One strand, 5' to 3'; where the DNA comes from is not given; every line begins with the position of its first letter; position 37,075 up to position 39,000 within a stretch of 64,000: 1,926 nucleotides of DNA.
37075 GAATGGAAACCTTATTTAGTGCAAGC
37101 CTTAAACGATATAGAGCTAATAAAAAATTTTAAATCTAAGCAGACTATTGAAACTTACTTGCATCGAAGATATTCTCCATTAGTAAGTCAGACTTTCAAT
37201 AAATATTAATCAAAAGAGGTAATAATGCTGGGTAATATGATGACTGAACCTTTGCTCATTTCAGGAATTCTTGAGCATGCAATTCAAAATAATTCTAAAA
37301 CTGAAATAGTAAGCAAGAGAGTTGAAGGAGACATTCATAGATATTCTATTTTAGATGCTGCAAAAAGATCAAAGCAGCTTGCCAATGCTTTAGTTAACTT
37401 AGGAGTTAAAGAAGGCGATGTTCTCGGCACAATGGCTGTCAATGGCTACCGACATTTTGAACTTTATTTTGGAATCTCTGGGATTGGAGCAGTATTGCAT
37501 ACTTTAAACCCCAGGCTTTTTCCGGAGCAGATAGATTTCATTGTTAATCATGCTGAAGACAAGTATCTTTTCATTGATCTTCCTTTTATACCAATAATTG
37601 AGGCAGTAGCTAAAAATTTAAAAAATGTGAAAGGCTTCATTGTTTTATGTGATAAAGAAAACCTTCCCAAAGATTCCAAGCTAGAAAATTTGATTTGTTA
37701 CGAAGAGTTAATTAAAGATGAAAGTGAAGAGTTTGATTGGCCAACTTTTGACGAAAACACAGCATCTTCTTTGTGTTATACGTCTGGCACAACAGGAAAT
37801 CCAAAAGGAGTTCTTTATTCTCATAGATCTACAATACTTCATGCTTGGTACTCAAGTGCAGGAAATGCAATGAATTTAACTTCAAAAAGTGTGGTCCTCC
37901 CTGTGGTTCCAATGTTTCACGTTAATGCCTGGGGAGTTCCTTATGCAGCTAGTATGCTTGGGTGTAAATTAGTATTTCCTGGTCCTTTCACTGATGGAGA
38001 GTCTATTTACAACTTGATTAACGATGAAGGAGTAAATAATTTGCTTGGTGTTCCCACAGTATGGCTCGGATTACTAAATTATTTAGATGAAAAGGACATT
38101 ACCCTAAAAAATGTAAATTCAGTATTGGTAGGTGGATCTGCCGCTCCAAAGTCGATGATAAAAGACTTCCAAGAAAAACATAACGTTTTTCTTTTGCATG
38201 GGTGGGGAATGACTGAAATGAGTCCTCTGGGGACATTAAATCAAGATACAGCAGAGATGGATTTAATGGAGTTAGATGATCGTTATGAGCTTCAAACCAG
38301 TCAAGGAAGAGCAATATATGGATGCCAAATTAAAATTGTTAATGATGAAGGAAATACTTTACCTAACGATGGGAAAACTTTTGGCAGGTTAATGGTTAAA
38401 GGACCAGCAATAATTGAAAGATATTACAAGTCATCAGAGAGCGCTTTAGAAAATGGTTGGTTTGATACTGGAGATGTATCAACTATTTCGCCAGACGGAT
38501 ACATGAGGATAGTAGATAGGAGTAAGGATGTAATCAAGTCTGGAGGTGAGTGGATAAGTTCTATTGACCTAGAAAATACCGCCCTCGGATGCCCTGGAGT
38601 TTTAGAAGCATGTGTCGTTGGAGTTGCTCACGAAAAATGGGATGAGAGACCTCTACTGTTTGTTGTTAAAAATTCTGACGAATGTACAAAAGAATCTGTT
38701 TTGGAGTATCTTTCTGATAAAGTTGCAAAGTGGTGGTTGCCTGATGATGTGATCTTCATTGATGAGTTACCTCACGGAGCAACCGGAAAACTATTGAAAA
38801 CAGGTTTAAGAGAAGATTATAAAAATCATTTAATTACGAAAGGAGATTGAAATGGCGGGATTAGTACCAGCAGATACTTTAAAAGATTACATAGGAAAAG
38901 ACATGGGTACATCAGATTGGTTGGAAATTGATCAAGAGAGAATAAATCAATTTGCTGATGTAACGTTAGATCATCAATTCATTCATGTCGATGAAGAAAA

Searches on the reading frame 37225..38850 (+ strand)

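Call 26: search_protein_families(library=ncbifam, proteins=[window:37225-38850:+], max_evalue=0.001)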
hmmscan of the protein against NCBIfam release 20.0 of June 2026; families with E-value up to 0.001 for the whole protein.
window:37225-38850:+ (541 aa): 102 families (the best 25 are shown)
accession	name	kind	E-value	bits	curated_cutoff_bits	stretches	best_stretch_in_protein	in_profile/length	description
NF005426.0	PRK07008.1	equivalog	1.5e-241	802.7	822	1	1-537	5-540/545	3-(methylthio)propionyl-CoA ligase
NF004674.0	PRK06018.1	subfamily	2.1e-216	719.9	766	1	1-535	1-537/544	long-chain-fatty-acid--CoA ligase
NF004837.0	PRK06187.1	subfamily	1.7e-165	551.3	476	1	5-534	3-524/531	long-chain-fatty-acid--CoA ligase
NF004143.0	PRK05620.1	equivalog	8.3e-111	371.1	852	1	1-533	1-556/576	long-chain fatty-acid--CoA ligase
NF006020.0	PRK08162.1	subfamily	3.5e-102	342.5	677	1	38-534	43-540/545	acyl-CoA synthetase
NF006182.0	PRK08316.1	subfamily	1.1e-82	278.2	663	1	36-535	35-520/523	fatty acyl-CoA synthetase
NF002966.0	PRK03640.1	equivalog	1.1e-68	232.1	556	2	131-533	94-481/483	o-succinylbenzoate--CoA ligase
NF005307.0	PRK06839.1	equivalog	1.3e-68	231.9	748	1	47-533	35-494/496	o-succinylbenzoate--CoA ligase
NF009233.0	PRK12583.1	subfamily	3.2e-67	227.2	832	1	12-534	20-552/558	fatty acid CoA ligase family protein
TIGR01923.1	menE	equivalog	1.5e-63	215.2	330.15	1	46-525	6-439/442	o-succinylbenzoate--CoA ligase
NF004758.0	PRK06087.1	equivalog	4.4e-62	210.2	736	1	25-536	40-539/548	medium-chain fatty-acid--CoA ligase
NF052269.1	Staph_lig_FadD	equivalog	1.1e-59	202.1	650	1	38-530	26-491/499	long-chain-fatty-acid--CoA ligase FadD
NF005702.0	PRK07514.1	subfamily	2.5e-59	201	558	1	19-535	12-503/506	malonyl-CoA synthase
NF005857.1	PRK07786.1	exception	6.5e-59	199.8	733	1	44-532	39-512/513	fatty-acid--CoA ligase FadD5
NF005801.1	PRK07656.1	equivalog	8.1e-57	193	657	1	33-529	20-500/500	FadD3 family acyl-CoA ligase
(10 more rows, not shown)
